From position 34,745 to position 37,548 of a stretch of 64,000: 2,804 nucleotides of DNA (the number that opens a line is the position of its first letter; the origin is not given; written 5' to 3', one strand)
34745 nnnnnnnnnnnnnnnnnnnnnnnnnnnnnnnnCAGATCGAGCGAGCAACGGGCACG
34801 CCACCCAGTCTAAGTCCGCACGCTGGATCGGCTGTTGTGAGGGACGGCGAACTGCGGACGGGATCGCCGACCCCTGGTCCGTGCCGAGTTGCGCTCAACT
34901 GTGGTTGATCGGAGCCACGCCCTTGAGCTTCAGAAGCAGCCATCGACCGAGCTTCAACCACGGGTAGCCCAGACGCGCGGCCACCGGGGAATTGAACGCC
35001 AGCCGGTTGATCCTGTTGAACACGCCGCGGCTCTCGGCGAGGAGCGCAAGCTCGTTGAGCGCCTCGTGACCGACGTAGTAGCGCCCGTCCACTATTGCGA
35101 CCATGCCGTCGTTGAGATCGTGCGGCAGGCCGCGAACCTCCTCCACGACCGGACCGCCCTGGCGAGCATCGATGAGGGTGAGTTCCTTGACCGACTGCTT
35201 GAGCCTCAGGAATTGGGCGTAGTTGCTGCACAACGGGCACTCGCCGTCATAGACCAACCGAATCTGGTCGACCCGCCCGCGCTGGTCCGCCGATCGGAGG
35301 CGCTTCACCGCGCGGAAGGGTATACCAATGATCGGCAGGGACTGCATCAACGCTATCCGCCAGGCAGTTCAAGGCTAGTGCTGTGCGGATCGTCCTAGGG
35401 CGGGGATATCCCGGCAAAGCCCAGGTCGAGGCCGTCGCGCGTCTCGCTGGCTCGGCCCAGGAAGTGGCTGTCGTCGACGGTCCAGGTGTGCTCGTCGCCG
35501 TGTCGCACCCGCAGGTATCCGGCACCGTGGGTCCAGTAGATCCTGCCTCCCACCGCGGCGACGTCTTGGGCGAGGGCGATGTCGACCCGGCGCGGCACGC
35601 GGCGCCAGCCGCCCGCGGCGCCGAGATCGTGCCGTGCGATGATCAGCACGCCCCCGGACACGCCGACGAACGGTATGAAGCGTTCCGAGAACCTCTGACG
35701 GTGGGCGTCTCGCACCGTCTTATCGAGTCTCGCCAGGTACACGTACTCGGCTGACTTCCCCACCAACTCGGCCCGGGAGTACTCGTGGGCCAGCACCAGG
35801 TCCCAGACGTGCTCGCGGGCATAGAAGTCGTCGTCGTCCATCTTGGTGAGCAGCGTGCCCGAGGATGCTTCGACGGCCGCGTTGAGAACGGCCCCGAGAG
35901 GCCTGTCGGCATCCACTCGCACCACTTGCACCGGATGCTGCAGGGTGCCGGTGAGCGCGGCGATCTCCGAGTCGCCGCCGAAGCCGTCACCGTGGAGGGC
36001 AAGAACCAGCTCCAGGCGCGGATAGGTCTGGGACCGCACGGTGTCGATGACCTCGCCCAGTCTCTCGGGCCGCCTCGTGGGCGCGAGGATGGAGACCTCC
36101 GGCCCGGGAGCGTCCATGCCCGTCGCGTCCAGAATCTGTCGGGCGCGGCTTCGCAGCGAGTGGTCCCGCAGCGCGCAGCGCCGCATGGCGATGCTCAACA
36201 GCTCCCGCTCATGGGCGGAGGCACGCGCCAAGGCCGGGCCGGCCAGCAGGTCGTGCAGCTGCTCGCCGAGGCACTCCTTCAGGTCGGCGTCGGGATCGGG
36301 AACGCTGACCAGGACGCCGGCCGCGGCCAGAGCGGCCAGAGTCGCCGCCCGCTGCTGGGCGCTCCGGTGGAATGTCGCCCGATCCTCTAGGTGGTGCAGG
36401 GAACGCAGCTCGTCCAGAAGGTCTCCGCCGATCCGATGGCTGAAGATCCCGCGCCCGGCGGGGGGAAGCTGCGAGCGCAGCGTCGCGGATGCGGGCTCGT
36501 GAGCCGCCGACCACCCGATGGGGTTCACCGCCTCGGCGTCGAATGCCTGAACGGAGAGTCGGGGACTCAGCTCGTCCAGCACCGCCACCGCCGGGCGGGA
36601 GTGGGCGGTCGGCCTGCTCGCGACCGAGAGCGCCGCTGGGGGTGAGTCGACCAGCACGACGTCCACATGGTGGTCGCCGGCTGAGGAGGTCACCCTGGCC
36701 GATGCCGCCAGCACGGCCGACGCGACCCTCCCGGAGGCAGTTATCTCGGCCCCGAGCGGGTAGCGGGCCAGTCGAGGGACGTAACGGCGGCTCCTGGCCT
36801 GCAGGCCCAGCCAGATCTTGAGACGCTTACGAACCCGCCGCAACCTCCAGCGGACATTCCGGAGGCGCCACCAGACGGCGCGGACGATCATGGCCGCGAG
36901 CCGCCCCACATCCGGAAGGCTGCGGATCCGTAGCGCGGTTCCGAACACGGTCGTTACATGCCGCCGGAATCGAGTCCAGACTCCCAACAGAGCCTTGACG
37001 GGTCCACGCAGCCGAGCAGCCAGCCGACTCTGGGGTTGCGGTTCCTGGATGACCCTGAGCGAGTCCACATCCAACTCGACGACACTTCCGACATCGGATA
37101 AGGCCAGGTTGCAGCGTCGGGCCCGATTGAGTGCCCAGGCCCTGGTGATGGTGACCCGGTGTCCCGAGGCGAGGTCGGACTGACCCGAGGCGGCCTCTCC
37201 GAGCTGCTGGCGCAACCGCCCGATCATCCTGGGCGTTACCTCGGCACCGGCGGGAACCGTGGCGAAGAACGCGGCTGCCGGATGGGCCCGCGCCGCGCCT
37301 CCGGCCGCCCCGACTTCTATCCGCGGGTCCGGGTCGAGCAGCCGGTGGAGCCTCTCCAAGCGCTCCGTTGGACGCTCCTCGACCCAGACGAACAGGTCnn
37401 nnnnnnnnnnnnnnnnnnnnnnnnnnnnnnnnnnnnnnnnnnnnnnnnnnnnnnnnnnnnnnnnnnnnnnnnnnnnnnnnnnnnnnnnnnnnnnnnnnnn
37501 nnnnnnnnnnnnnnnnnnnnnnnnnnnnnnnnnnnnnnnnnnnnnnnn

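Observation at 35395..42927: Paralogous ~1000-aa dual-GT2 synthases flanking a Wzy_C/O-antigen-ligase-like protein, opposite a Wzm/Wzt exporter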

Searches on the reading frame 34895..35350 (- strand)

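Call 24: search_protein_families(library=pfam, proteins=[window:34895-35350:-], max_evalue=0.001)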
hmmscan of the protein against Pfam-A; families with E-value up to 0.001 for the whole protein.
window:34895-35350:- (151 aa): 1 family
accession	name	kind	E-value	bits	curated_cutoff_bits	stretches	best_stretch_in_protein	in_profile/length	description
PF04134.17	DCC1-like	-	4.6e-10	41.2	27.8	1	32-137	1-108/113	DCC1-like thiol-disulfide oxidoreductase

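Call 85: search_protein_families(library=padloc, proteins=[window:34895-35350:-], max_evalue=0.001)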
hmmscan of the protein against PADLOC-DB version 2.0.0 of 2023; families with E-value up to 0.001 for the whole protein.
window:34895-35350:- (151 aa): 0 families

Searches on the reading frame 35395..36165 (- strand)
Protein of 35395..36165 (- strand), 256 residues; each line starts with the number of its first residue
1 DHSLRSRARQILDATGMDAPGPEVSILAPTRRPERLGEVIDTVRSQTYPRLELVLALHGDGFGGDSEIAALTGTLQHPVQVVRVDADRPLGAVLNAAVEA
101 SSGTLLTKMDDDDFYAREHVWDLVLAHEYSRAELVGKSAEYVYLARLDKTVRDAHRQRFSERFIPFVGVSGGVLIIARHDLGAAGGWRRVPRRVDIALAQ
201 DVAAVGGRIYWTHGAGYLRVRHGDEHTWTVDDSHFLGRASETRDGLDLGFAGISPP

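Call 10: search_protein_families(library=pfam, proteins=[window:35395-36165:-], max_evalue=1)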
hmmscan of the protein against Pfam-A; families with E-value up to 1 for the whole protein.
window:35395-36165:- (256 aa): 1 family
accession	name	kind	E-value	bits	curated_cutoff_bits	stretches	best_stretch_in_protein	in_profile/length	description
PF00535.33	Glycos_transf_2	-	1.4e-08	35.2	23.3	1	32-148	9-124/168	Glycosyl transferase family 2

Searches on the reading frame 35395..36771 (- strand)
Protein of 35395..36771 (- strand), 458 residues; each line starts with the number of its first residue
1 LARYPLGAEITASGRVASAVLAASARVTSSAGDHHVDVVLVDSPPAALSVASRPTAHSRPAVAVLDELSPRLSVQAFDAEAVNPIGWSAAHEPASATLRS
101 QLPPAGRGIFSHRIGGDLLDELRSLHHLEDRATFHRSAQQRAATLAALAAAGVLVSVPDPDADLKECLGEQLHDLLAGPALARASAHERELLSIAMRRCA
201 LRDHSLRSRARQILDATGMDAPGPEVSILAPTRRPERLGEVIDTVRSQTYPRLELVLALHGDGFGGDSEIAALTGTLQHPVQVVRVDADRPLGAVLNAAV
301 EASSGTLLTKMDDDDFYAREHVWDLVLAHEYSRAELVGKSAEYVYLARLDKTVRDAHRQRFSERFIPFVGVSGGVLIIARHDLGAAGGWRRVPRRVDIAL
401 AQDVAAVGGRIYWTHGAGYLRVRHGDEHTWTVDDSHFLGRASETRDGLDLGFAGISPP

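Call 47: predict_structure(alignment_id=A3)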
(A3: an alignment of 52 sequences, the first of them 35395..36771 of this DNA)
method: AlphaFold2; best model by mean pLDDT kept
length: 458 residues; sequences in the alignment: 52
mean_pLDDT: 83.7   pTM: 0.85
mean pLDDT of the five models: 83.7, 81.6, 81.4, 81.0, 80.9
residues with pLDDT >= 90: 223; 70-90: 155; 50-70: 52; < 50: 28
segments of 3 or more residues with pLDDT < 50: 1-4, 86-96, 100-112
pLDDT, mean of each block of 10 residues (from residue 1): 54 89 69 73 89 75 89 87 55 47 43 61 75 88 91 86 94 87 81 89 90 88 89 94 95 96 95 95 97 96 96 93 92 89 92 79 69 80 93 88 92 87 74 87 95 84
secondary structure, 60 per line:
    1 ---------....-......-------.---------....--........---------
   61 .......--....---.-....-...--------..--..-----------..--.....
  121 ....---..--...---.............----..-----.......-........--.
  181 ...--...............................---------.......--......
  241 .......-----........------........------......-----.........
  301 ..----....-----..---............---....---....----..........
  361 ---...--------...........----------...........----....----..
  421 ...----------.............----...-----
elements in order: E10-13 H15-20 E38-41 H44-51 E61-64 H70-73 H79-82 H116-124 H138-150 H162-168 H170-177 H180-183 H186-204 H206-216 E226-232 H235-247 E253-260 H267-274 E281-286 H292-302 E307-310 H321-332 E336-339 E343-346 E351-355 H356-360 E364-366 E375-379 H380-385 H396-406 E411-414 E419-423 H434-440 E441-446

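Call 49: fold_search(model_id=the predicted structure, library=pdb)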
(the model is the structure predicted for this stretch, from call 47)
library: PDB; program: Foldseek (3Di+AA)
matches with E <= 10: 1439; with E <= 0.001: 344
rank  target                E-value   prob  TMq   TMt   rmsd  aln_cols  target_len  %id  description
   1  5hea_A                1.4e-10  1.00  0.38  0.60   3.6       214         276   15  CgT structure in hexamer (released 2016-08-31)
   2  6p61_C                1.2e-09  1.00  0.35  0.78   4.0       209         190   17  Structure of a Glycosyltransferase from Leptospira borgpetersenii serovar Hardjo-bovis (strain JB197) (released 2019-07-10)
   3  6p61_B                1.7e-09  1.00  0.35  0.79   3.7       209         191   17  Structure of a Glycosyltransferase from Leptospira borgpetersenii serovar Hardjo-bovis (strain JB197) (released 2019-07-10)
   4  6e7i_A                2.0e-09  1.00  0.35  0.33   6.7       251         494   18  Human ppGalNAcT2 I253A/L310A Mutant with EA2 and UDP (released 2020-01-29)
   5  5tze_C                2.3e-09  1.00  0.38  0.48   9.5       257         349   13  Crystal structure of S. aureus TarS in complex with UDP-GlcNAc (released 2017-01-04)
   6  9omk_B                2.5e-09  1.00  0.35  0.59   4.0       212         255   14  WrtF fucosyltransferase - trisaccharide acceptor (released 2025-10-29)
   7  6nqt_E                2.9e-09  1.00  0.35  0.33   5.6       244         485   17  GalNac-T2 soaked with UDP-sugar (released 2020-01-29)
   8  8bz6_B                3.3e-09  1.00  0.36  0.28   4.6       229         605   15  Crystal structure of the L. monocytogenes RmlT in complex with UDP-glucose (released 2023-12-27)
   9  9oml_B                3.3e-09  1.00  0.35  0.55   5.6       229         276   14  WrtF fucosyltransferase - acetylated trisaccharide acceptor (released 2025-10-29)
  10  2z87_B                3.5e-09  1.00  0.38  0.30  12.7       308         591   13  Crystal structure of chondroitin polymerase from Escherichia coli strain K4 (K4CP) complexed with UDP-GalNAc and UDP (released 2008-09-16)
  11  9omm_B                3.7e-09  1.00  0.35  0.56   5.5       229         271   13  WrtF fucosyltransferase - tetrasaccharide product (released 2025-10-29)
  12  2z86_B                3.7e-09  1.00  0.40  0.31  12.9       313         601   15  Crystal structure of chondroitin polymerase from Escherichia coli strain K4 (K4CP) complexed with UDP-GlcUA and UDP (released 2008-09-16)
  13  9omm_A                3.9e-09  1.00  0.34  0.57   5.7       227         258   13  WrtF fucosyltransferase - tetrasaccharide product (released 2025-10-29)
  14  9omj_A                5.6e-09  1.00  0.35  0.56   4.0       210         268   13  WrtF fucosyltransferase - GDP-beta-L-fucose (released 2025-10-29)
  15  6egs_A                7.9e-09  1.00  0.36  0.34   5.0       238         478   16  Crystal structure of the GalNAc-T2 F104S mutant in complex with UDP-GalNAc (released 2018-04-11)
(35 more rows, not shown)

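Call 68: search_protein_representatives(protein=window:35395-36771:-)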
Query: 458 residues. Proteins with E-value up to 0.001 (for the whole library): 3016; up to 1e-10: 1671; up to 1e-30: 664. The best 150 are listed.
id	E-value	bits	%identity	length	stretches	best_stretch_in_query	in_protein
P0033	1.2e-226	769.5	52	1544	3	2-456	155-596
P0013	8.7e-214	727.1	50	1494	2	2-455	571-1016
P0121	5.6e-197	671.8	47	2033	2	2-457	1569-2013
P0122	9.4e-187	638.1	68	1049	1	1-456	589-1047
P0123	1.4e-159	548.5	61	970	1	1-454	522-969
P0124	1.0e-149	516.0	58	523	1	2-454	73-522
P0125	7.5e-128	443.9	50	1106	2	2-454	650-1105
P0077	7.3e-120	417.6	48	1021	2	2-458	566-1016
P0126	6.5e-114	398.0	77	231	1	227-455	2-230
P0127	1.3e-113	397.1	54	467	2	140-455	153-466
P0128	1.1e-109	384.0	50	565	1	2-455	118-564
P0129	2.2e-109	383.1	51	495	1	2-455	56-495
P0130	2.3e-107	376.4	53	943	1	2-455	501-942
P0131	5.3e-107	375.2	49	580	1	1-457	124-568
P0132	7.2e-106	371.5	49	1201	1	10-458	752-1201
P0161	1.8e-81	291.1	35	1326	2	114-453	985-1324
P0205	4.3e-60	220.6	43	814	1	118-455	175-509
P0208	4.5e-59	217.3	41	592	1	119-456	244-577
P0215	1.7e-58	215.4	44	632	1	118-442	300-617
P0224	2.7e-57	211.4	41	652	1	114-455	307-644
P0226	7.1e-57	210.1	41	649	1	118-451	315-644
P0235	6.5e-55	203.6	39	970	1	100-450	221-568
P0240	1.4e-54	202.5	48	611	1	144-448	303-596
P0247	1.5e-53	199.1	41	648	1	121-444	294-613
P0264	2.6e-52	195.0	41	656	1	122-443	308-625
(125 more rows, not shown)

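Call 69: search_protein_families(library=pfam, proteins=[P0208, P0215, P0224, P0226, P0240, P0247, P0264, P0205, P0235, P0161], max_evalue=0.001)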
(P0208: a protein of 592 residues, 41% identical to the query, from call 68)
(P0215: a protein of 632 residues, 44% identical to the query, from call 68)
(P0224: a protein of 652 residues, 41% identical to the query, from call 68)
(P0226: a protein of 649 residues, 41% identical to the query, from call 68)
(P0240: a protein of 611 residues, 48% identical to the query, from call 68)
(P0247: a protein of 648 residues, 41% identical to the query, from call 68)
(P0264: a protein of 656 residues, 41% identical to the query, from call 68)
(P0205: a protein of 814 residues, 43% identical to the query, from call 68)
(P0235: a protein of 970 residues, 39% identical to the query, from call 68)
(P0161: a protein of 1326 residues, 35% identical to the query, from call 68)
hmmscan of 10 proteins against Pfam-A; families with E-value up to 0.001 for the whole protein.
P0208 (592 aa): 1 family
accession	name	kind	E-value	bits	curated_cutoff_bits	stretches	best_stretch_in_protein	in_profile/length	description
PF00535.33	Glycos_transf_2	-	9.2e-11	42.4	23.3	1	355-481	4-130/168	Glycosyl transferase family 2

P0215 (632 aa): 2 families
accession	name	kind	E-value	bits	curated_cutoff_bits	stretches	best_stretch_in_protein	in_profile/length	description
PF00535.33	Glycos_transf_2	-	3.7e-07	30.7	23.3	1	415-517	9-111/168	Glycosyl transferase family 2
PF13641.12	Glyco_tranf_2_3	-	0.00038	21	27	1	405-584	1-155/230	Glycosyltransferase like family 2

P0224 (652 aa): 1 family
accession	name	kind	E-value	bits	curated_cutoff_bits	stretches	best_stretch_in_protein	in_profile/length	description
PF00535.33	Glycos_transf_2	-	1.1e-11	45.4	23.3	1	424-532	4-112/168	Glycosyl transferase family 2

P0226 (649 aa): 1 family
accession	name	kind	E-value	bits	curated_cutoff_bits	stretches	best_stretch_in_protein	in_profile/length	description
PF00535.33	Glycos_transf_2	-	2.4e-12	47.6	23.3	1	427-535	2-111/168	Glycosyl transferase family 2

P0240 (611 aa): 0 families

P0247 (648 aa): 1 family
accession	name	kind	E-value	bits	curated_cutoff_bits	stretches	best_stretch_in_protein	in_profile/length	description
PF00535.33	Glycos_transf_2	-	9.4e-13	48.9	23.3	1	404-566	4-164/168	Glycosyl transferase family 2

P0264 (656 aa): 1 family
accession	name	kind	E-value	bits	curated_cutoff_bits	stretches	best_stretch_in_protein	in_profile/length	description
PF00535.33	Glycos_transf_2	-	5.3e-09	36.7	23.3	1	415-526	3-114/168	Glycosyl transferase family 2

P0205 (814 aa): 2 families
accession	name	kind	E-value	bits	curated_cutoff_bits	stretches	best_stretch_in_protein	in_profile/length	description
PF05050.19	Methyltransf_21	-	3.1e-09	37.6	22.7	1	597-745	1-152/173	Methyltransferase FkbM domain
PF00535.33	Glycos_transf_2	-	1.7e-08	35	23.3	1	287-411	3-127/168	Glycosyl transferase family 2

P0235 (970 aa): 2 families
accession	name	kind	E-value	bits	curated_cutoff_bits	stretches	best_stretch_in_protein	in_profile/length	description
PF00535.33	Glycos_transf_2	-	3.4e-11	43.8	23.3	1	352-460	3-111/168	Glycosyl transferase family 2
PF13524.12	Glyco_trans_1_2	-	1e-08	35.6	25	1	851-951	39-141/144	Glycosyl transferase-like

P0161 (1326 aa): 3 families
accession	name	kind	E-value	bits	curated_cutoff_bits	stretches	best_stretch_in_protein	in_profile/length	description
PF00535.33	Glycos_transf_2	-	3.2e-20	73.2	23.3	2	1109-1210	8-108/168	Glycosyl transferase family 2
PF13524.12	Glyco_trans_1_2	-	8.2e-13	49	25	2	365-438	67-143/144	Glycosyl transferase-like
PF00004.35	AAA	-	9.3e-05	23.3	21.2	0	423-468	74-119/131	ATPase family associated with various cellular activities (AAA)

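Call 70: list_cluster_members(proteins=[P0208, P0215, P0224, P0226, P0240, P0247, P0264, P0205, P0235, P0161])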
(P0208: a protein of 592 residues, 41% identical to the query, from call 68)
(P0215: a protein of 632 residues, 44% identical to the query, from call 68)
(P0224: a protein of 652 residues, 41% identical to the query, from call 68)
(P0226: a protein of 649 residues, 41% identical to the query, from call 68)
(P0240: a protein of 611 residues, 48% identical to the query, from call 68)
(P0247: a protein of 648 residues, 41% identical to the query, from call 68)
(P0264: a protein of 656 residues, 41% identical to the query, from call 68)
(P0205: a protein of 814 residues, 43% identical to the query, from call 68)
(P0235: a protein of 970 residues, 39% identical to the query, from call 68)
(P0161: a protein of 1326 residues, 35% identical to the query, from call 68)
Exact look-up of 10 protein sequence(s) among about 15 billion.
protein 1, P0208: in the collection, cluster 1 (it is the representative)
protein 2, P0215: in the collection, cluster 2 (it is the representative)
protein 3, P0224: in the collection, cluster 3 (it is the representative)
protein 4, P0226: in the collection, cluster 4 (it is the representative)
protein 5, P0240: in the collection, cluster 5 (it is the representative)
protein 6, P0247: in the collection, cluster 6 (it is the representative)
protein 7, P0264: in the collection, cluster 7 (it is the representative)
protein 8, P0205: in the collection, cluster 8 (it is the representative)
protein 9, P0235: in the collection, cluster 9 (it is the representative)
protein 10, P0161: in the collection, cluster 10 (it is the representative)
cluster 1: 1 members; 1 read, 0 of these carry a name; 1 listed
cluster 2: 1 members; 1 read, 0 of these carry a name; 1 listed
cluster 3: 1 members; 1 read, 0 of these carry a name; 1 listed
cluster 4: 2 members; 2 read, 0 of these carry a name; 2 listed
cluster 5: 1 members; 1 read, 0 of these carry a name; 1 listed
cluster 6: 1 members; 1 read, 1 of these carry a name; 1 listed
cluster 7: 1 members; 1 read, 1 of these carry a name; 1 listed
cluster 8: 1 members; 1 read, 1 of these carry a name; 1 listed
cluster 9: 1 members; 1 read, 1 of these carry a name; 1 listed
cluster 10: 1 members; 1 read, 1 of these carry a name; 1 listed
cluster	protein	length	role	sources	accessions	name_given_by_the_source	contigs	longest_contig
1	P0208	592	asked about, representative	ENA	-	-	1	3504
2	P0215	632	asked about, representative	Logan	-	-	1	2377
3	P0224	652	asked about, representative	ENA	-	-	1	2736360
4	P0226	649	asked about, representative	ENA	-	-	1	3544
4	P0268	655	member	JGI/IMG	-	-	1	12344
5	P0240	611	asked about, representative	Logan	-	-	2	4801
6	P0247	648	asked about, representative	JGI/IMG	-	hypothetical protein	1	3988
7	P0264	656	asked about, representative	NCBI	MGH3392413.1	MAG: glycosyltransferase family 2 protein [Actinomadura sp.]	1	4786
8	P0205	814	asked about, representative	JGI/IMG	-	FkbM family methyltransferase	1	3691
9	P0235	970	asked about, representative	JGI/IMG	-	Glycosyl transferase family 2/Glycosyl transferases group 1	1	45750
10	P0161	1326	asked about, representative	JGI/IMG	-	ribosomal protein S10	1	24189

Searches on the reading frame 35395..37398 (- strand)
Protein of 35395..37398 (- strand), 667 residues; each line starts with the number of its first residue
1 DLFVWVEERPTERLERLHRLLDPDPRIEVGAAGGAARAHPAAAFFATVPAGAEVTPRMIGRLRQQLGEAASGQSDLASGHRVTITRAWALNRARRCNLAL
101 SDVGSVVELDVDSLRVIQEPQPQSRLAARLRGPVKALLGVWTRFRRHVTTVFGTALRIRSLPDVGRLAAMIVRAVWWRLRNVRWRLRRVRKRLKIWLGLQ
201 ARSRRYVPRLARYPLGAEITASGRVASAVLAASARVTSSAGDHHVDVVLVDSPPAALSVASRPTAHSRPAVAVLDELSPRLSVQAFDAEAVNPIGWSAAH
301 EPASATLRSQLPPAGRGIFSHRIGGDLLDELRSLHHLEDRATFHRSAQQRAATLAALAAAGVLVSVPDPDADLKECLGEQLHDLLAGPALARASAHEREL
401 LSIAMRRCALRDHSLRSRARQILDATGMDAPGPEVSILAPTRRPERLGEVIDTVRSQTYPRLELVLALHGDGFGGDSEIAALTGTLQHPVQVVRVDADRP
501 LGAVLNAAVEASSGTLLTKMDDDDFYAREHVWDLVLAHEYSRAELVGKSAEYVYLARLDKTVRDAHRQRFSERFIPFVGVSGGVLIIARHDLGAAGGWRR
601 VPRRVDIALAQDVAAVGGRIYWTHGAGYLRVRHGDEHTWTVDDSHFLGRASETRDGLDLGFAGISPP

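Call 31: search_solved_structures(query=window:35395-37398:-, max_evalue=1)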
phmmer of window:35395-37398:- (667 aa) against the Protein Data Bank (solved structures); distinct sequences matched with E-value up to 1: 3.
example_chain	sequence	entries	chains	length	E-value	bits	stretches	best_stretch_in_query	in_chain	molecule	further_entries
5hea_A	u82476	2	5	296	0.0059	18.6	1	432-530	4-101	Putative glycosyltransferase (GalT1)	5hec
6p61_A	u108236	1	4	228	0.012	17.6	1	432-532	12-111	Glycosyltransferase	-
9jma_A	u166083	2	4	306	0.022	16.8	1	435-532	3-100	GalNAc(5)-diNAcBac-PP-undecaprenol beta-1,3-glucosyltransferase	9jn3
